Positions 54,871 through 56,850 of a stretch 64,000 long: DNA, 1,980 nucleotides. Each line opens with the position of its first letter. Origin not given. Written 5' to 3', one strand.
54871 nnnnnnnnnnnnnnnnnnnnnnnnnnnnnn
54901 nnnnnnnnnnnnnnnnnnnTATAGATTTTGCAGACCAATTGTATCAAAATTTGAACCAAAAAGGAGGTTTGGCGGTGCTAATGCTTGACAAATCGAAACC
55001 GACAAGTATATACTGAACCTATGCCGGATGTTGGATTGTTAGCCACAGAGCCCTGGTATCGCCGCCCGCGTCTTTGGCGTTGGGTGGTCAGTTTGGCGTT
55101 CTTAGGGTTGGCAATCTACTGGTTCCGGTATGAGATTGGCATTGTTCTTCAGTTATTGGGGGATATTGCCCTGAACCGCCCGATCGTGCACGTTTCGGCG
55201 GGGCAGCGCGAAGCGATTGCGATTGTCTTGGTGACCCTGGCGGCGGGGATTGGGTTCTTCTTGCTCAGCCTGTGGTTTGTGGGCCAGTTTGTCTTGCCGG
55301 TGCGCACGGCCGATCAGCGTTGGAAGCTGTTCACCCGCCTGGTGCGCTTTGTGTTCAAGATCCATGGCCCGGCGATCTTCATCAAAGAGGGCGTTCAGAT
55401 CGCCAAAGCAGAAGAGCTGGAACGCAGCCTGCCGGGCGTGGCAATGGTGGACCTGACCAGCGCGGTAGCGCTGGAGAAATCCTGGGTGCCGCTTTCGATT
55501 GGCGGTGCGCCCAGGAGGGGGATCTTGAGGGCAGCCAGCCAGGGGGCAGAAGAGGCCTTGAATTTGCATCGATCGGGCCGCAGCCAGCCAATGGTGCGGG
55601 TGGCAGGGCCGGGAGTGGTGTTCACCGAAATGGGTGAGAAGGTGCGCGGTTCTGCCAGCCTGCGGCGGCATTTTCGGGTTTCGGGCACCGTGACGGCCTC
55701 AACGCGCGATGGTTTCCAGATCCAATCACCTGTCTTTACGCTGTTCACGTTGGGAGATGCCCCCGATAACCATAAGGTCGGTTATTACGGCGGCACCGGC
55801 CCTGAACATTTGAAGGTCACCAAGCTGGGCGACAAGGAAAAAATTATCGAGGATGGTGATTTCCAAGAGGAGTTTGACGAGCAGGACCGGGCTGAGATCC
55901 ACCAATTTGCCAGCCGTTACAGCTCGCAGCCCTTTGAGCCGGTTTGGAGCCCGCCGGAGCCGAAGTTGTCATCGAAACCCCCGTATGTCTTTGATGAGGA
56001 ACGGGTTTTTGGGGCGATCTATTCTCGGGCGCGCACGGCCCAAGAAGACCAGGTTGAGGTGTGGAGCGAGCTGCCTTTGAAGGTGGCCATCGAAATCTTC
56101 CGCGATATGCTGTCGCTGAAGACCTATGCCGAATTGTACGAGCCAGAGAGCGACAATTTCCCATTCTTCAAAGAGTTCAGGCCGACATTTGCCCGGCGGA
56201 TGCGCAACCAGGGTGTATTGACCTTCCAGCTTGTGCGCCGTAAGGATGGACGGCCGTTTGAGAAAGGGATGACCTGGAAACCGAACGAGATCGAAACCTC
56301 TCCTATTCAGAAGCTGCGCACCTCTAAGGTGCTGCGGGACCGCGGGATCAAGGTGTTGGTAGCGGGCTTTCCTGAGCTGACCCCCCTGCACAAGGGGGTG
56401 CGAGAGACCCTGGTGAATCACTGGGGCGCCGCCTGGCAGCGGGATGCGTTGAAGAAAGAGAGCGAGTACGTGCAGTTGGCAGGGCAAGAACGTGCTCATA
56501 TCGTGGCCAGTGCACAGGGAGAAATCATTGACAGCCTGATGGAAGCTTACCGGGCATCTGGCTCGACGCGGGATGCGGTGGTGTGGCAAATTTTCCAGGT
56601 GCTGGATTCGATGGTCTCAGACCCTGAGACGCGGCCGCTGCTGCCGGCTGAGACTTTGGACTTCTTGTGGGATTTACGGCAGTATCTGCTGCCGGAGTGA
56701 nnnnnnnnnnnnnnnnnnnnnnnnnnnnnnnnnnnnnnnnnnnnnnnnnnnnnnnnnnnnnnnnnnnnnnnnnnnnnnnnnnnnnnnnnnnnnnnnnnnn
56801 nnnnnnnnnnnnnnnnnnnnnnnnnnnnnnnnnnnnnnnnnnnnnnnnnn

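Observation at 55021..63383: Five-gene cluster of four paralogous hairpin-anchored SPFH-like membrane proteins plus a TPR protein: candidate undescribed membrane system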

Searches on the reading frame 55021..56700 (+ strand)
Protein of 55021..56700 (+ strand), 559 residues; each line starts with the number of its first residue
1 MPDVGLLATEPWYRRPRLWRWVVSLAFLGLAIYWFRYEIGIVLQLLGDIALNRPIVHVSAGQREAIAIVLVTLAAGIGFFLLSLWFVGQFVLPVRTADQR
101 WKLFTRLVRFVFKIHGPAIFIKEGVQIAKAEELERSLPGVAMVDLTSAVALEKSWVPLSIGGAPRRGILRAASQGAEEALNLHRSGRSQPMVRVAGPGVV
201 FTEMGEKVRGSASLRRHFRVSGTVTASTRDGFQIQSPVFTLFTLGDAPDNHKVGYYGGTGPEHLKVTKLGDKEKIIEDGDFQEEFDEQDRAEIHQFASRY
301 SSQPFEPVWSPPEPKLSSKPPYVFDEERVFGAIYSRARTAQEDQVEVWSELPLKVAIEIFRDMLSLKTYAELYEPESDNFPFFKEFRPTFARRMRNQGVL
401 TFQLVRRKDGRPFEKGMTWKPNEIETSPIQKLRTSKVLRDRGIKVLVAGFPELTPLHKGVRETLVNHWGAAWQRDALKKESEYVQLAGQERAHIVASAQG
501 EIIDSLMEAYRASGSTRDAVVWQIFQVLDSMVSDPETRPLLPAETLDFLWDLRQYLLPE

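Call 3: search_protein_families(library=pfam, proteins=[window:55021-56700:+], max_evalue=1)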
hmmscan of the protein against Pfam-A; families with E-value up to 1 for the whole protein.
window:55021-56700:+ (559 aa): 0 families

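Call 4: search_protein_families(library=ncbifam, proteins=[window:55021-56700:+], max_evalue=1)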
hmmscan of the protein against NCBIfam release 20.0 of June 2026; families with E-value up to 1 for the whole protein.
window:55021-56700:+ (559 aa): 0 families

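Call 6: search_protein_families(library=padloc, proteins=[window:55021-56700:+], max_evalue=1)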
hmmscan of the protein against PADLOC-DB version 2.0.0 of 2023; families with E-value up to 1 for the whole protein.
window:55021-56700:+ (559 aa): 1 family
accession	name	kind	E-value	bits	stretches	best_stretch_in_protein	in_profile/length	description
PDLC00613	ZorC1|ZorC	-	0.012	12.3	1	430-473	241-286/570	EH signature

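Call 16: find_homologous_proteins(query=window:55021-56700:+, max_evalue=0.001)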
Query window:55021-56700:+ (559 aa): 103 proteins with E <= 0.001 among 8000 candidates.
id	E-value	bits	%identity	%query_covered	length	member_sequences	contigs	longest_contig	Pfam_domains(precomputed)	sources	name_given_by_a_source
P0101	0.0e+0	1267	100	100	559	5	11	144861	-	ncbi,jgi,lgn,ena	-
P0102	2.4e-233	794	63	100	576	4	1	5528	-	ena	-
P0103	1.1e-153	531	47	100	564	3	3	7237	-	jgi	jgi:hypothetical protein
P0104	2.4e-140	487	44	100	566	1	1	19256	-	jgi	jgi:hypothetical protein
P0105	1.0e-128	448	42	100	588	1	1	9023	-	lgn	-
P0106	7.6e-128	446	42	99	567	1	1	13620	-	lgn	-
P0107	1.3e-127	445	44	99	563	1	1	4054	-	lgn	-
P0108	5.5e-127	443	39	100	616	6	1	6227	-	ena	-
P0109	2.8e-125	437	41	99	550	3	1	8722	-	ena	-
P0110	1.3e-124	435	42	99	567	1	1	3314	-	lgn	-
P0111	1.4e-122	428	40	99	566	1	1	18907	-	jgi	jgi:hypothetical protein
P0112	8.3e-122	426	42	100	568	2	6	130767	-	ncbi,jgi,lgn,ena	-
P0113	5.5e-121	423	39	100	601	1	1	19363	-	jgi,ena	-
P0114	3.1e-120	420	38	99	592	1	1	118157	-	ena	-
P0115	1.4e-119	418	38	99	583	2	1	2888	-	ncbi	-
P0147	4.0e-78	281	34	88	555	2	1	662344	-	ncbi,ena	-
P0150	1.7e-76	276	33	97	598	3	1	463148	-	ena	-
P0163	1.7e-70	256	34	87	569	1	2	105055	-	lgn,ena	-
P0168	7.0e-65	238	31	86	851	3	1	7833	PF24807.2,PF08309.18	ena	-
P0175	7.3e-45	172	30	83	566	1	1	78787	-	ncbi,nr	ncbi:MAG: hypothetical protein JEZ06_01965 [Anaerolineaceae bacterium]|nr:hypothetical protein [Anae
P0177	3.9e-17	80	26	74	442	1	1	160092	PF01145.32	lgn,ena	-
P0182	2.6e-12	64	24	52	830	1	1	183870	PF08309.18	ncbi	ncbi:MAG: hypothetical protein AB1345_01980 [Chloroflexota bacterium]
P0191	2.6e-11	61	33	30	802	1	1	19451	PF08309.18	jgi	jgi:hypothetical protein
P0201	8.4e-8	49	24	87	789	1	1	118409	PF08309.18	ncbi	-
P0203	2.4e-6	44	31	25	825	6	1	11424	PF08309.18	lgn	-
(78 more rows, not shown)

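Call 17: find_encoding_contigs(protein=P0112, flank=10000, max_places=1)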
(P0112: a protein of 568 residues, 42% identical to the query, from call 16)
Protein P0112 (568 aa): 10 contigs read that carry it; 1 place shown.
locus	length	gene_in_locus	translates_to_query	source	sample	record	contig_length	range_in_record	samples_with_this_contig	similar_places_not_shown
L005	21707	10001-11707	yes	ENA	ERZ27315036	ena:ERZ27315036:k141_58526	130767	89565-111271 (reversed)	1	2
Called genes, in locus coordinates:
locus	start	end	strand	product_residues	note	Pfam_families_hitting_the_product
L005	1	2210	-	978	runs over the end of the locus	PF00211:Guanylate_cyc (weak), PF00931:NB-ARC (weak), PF13191:AAA_16, PF13401:AAA_22 (faint), PF13181:TPR_8 (faint), PF13424:TPR_12, PF17874:TPR_MalT, PF13424:TPR_12, +5 more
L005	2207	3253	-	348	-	PF02558:ApbA, PF08546:ApbA_C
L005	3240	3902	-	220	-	PF00300:His_Phos_1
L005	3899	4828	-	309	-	PF00551:Formyl_trans_N, PF02911:Formyl_trans_C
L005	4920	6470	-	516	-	-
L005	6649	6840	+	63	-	-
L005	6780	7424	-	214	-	PF02811:PHP, PF13263:PHP_C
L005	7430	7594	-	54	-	-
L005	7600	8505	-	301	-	PF03706:LPG_synthase_TM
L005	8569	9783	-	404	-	PF04015:DUF362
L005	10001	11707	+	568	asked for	-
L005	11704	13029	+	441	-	-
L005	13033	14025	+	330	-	PF13424:TPR_12 (faint)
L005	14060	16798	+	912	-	PF08309:LVIVD (faint)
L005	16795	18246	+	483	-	-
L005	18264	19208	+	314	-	PF00294:PfkB, PF08543:Phos_pyr_kin (weak)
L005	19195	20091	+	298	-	PF04227:Indigoidine_A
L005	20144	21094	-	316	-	-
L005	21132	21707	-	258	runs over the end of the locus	PF10370:Rv2993c-like_N, PF01557:FAA_hydrolase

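Call 18: find_encoding_contigs(protein=P0147, flank=10000, max_places=1)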
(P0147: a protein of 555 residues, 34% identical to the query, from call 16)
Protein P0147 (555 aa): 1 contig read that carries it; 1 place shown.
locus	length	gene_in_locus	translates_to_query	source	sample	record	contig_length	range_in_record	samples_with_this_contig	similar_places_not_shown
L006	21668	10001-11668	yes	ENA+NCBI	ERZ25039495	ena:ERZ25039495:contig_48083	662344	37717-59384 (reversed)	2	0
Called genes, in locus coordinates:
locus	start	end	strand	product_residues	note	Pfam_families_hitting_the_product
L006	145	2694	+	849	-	PF00989:PAS, PF08448:PAS_4, PF13188:PAS_8 (weak), PF13426:PAS_9, PF08447:PAS_3, PF00512:HisKA, PF02518:HATPase_c, PF00072:Response_reg, +1 more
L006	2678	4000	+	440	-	PF00574:CLP_protease (weak), PF25145:NfeD1b_N, PF24961:NfeD_membrane, PF01957:NfeD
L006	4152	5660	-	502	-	PF00370:FGGY_N, PF02782:FGGY_C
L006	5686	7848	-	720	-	PF11897:DUF3417, PF00343:Phosphorylase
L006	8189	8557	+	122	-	-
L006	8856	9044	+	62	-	PF00044:Gp_dh_N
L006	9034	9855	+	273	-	PF02800:Gp_dh_C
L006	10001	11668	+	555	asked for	-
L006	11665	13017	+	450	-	-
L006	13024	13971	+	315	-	-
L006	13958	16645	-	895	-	PF20720:nSTAND3 (faint), PF05496:RuvB_N (faint), PF00004:AAA, PF01078:Mg_chelatase (faint), PF13238:AAA_18 (faint), PF17866:AAA_lid_6, PF00004:AAA, PF17866:AAA_lid_6, +2 more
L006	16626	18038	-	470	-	-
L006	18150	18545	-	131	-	PF08327:AHSA1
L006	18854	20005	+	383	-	PF03321:GH3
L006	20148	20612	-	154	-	-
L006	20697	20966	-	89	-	-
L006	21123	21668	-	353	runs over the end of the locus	PF00871:Acetate_kinase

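Call 19: find_encoding_contigs(protein=P0175, flank=10000, max_places=1)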
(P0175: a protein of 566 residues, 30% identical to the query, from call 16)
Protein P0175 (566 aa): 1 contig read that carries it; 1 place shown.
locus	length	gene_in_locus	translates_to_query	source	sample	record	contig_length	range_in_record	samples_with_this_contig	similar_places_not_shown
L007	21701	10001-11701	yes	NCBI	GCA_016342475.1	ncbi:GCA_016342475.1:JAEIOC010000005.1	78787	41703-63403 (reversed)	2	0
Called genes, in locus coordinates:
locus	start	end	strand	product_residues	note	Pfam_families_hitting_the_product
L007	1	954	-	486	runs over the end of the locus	PF01943:Polysacc_synt, PF13440:Polysacc_synt_3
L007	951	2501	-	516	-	PF04932:Wzy_C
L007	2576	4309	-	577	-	PF02706:Wzz, PF00990:GGDEF, PF13340:DUF4096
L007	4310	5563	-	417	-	PF13439:Glyco_transf_4 (weak), PF20706:GT4-conflict, PF00534:Glycos_transf_1, PF13692:Glyco_trans_1_4, PF13524:Glyco_trans_1_2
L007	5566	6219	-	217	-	PF02397:Bac_transf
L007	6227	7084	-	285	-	-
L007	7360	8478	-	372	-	-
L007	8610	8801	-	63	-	-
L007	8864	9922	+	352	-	PF02805:Ada_Zn_binding, PF00165:HTH_AraC, PF12833:HTH_18, PF02870:Methyltransf_1N, PF01035:DNA_binding_1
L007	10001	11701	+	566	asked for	-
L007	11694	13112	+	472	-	-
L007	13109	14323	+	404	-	-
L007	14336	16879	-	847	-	PF05673:DUF815 (faint), PF05496:RuvB_N (faint), PF01078:Mg_chelatase (faint), PF07728:AAA_5 (faint), PF00004:AAA, PF17866:AAA_lid_6, PF00004:AAA, PF17866:AAA_lid_6, +2 more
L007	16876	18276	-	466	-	-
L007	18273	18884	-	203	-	PF13353:Fer4_12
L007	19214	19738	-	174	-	PF05163:DinB, PF12867:DinB_2 (faint)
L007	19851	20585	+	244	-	PF01925:TauE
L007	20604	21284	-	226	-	PF01325:Fe_dep_repress, PF12802:MarR_2 (faint), PF02742:Fe_dep_repr_C, PF04023:FeoA (weak)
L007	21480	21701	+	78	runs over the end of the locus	PF04023:FeoA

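Call 22: search_solved_structures(query=A1, max_evalue=10, show_alignments=2)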
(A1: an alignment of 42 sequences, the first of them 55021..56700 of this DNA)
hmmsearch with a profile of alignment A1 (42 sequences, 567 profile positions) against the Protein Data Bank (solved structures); distinct sequences matched with E-value up to 10: 10.
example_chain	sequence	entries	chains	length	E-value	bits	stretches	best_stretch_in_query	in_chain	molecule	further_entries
6dmp_A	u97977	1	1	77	0.21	12.9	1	486-547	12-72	Designed orthogonal protein DHD13_XAAA_A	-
7xha_E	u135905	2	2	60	0.61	11.3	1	37-90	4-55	Protein translocase subunit SecE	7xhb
8ya0_E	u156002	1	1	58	0.61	11.3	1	38-90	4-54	Protein translocase subunit SecE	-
3dnf_A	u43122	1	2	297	0.82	10.9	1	433-462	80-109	4-hydroxy-3-methylbut-2-enyl diphosphate reductase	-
5eul_E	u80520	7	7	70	1.1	10.5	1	37-90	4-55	Preprotein translocase SecE subunit | Protein translocase subunit SecE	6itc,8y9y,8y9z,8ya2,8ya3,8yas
7p34_A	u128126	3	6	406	1.2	10.3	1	11-110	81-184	Peptide antibiotic transporter SbmA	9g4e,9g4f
9rqj_A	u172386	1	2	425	1.3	10.3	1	11-110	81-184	Peptide antibiotic transporter SbmA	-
2no2_A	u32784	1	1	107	1.5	10.1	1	449-524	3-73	Huntingtin-interacting protein 1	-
3bk6_A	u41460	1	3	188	2.6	9.3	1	441-508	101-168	PH stomatin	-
9g3d_A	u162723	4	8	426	5.5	8.2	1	11-110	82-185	Peptide antibiotic transporter SbmA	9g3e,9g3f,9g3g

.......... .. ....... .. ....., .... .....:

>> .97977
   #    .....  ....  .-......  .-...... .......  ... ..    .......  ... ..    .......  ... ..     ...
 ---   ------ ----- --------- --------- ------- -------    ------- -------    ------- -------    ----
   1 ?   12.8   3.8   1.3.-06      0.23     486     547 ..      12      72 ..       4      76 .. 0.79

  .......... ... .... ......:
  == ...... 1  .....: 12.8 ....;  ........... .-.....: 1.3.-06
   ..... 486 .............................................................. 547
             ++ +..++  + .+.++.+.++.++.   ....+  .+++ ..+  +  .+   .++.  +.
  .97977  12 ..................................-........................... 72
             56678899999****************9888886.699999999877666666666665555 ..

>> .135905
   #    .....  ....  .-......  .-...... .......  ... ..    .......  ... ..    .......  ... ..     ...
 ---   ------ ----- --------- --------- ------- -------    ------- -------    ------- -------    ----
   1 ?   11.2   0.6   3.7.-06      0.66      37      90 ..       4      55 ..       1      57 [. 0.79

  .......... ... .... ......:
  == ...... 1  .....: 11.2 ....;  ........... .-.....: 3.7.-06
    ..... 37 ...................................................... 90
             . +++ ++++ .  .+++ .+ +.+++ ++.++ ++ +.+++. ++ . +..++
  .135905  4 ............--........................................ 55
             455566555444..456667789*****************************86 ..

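Call 26: search_protein_families(library=pfam, alignment_id=A1, max_evalue=0.01)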
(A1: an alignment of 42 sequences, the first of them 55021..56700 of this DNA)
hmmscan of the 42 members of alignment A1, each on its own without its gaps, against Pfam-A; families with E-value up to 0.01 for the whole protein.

A. member 1, window:55021-56700:+ (559 aa): 0 families

B. families by the number of members that match (of 42 scanned): 4 families
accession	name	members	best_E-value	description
PF01145.31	Band_7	8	9.3e-05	SPFH domain / Band 7 family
PF12554.13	MOZART1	1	0.0044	Mitotic-spindle organizing gamma-tubulin ring associated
PF13687.11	DUF4153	1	0.0064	Domain of unknown function (DUF4153)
PF15504.11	DUF4647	1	0.0086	Domain of unknown function (DUF4647)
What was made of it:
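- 55021..56700 (+): G1 = A1 subunit. A hairpin-anchored, enlarged SPFH protein of 559 aa with no ectodomain. 8 of 42 family members match Band_7 (call 26).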

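Call 40: predict_structure(alignment_id=A1)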
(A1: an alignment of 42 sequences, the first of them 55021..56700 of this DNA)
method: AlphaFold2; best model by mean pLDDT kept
length: 559 residues; sequences in the alignment: 42
mean_pLDDT: 82.4   pTM: 0.69
mean pLDDT of the five models: 82.4, 81.3, 79.5, 79.3, 78.9
residues with pLDDT >= 90: 186; 70-90: 275; 50-70: 77; < 50: 21
segments of 3 or more residues with pLDDT < 50: 1-5, 158-164, 181-185
pLDDT, mean of each block of 10 residues (from residue 1): 48 79 87 87 86 78 87 89 86 81 88 87 90 87 93 66 51 62 53 89 89 95 94 95 94 89 84 58 87 92 61 65 91 70 74 96 93 76 92 95 90 80 87 93 95 88 81 89 92 87 85 75 82 79 80 70
secondary structure, 60 per line:
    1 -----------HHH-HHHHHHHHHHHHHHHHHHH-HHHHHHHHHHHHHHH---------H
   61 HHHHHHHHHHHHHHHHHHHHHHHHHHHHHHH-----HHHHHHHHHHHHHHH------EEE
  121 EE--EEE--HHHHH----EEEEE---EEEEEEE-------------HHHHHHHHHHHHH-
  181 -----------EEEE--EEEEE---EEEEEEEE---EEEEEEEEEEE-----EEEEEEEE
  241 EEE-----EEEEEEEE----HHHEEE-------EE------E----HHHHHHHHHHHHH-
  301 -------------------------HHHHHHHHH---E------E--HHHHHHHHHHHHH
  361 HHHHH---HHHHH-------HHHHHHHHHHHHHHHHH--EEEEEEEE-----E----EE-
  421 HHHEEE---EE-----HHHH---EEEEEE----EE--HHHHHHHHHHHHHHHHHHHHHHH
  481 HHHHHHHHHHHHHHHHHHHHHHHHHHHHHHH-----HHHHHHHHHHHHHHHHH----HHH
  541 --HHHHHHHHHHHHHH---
elements in order: H16-34 H36-50 H60-91 H97-111 E118-122 E125-127 H130-134 E139-143 E147-153 H167-179 E192-195 E198-202 E206-213 E217-227 E233-243 E249-256 E264-266 H287-299 H326-334 H348-365 H369-373 H381-397 E400-407 E424-426 H437-440 E444-449 H458-511 H517-533 H543-556
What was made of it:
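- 55021..56700 (+): AlphaFold2 model pLDDT 82.4 (call 40).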

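Call 46: fold_search(model_id=the predicted structure, library=pdb)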
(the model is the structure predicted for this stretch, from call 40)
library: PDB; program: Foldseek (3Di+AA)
matches with E <= 10: 226; with E <= 0.001: 15
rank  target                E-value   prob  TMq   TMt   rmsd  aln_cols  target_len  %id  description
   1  7vhq_G                1.0e-05  1.00  0.27  0.45  14.2       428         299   12  Structural insights into the membrane microdomain organization by SPFH family proteins (released 2022-01-19)
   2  9r86_A0               1.0e-04  1.00  0.26  0.21  20.3       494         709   11  Major Vault Protein from Human Brain (released 2025-07-02)
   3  9z4w_3                2.6e-04  1.00  0.26  0.19  22.5       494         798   11  Cryo-EM structure of rabbit major vault protein complex (released 2026-01-21)
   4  9mxv_A                4.3e-04  1.00  0.28  0.21  16.7       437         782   11  Human Vault Cage in complex with ADP (released 2025-02-05)
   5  9l3g_A                4.3e-04  1.00  0.22  0.28  21.4       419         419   11  Structure of the flotillin complex (released 2025-12-24)
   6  9cz2_XA               4.5e-04  1.00  0.22  0.40  17.1       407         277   11  Cryo-EM structure of a nautilus-like HflK/C assembly in complex with FtsH AAA protease (released 2024-11-13)
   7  8rrh_B                4.8e-04  1.00  0.24  0.42  13.8       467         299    8  The human prohibitin complex (released 2024-12-18)
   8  7vhq_E                5.0e-04  1.00  0.24  0.45  16.9       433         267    9  Structural insights into the membrane microdomain organization by SPFH family proteins (released 2022-01-19)
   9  9paw_XB               5.6e-04  1.00  0.25  0.44  14.7       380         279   11  Cryo-EM structure of the engineered HflK/C variant stabilized in the closed conformation via disulfide bond crosslink (released 2026-03-04)
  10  9paw_XD               6.3e-04  1.00  0.26  0.45  14.6       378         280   12  Cryo-EM structure of the engineered HflK/C variant stabilized in the closed conformation via disulfide bond crosslink (released 2026-03-04)
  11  9paw_XX               6.3e-04  1.00  0.25  0.43  14.2       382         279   12  Cryo-EM structure of the engineered HflK/C variant stabilized in the closed conformation via disulfide bond crosslink (released 2026-03-04)
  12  9z4w_1                7.1e-04  1.00  0.27  0.19  19.1       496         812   10  Cryo-EM structure of rabbit major vault protein complex (released 2026-01-21)
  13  9z7u_C                7.5e-04  1.00  0.24  0.47  12.6       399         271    8  Human Stomatin - C8 Symmetry (released 2026-02-25)
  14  9vvj_a                8.4e-04  1.00  0.20  0.34  26.7       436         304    9  Cryo-EM structure of the erlin1/2 complex purified using DDM and GDN (released 2026-03-25)
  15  9bw6_A                8.9e-04  1.00  0.27  0.20  20.8       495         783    9  Human Vault Cage in complex with PARP4 (released 2025-02-05)
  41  3bk6_C                2.0e-02  1.00  0.22  0.67   6.6       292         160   10  Crystal structure of a core domain of stomatin from Pyrococcus horikoshii (released 2008-02-19)
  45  3bk6_A                3.0e-02  1.00  0.20  0.59   8.8       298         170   10  Crystal structure of a core domain of stomatin from Pyrococcus horikoshii (released 2008-02-19)
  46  4fvj_A                6.9e-02  1.00  0.17  0.73   6.5       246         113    8  SPFH domain of the mouse stomatin (Crystal form 2) (released 2012-08-15)
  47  3bk6_B                7.3e-02  1.00  0.20  0.67   4.4       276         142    7  Crystal structure of a core domain of stomatin from Pyrococcus horikoshii (released 2008-02-19)
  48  4fvf_B                9.7e-02  0.99  0.17  0.67   5.8       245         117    8  SPFH domain of mouse stomatin (Crystal form 1) (released 2012-08-15)
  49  4fvf_A                1.2e-01  0.99  0.17  0.69   7.4       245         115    8  SPFH domain of mouse stomatin (Crystal form 1) (released 2012-08-15)
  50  4fvj_E                1.3e-01  0.99  0.16  0.69   4.0       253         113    8  SPFH domain of the mouse stomatin (Crystal form 2) (released 2012-08-15)
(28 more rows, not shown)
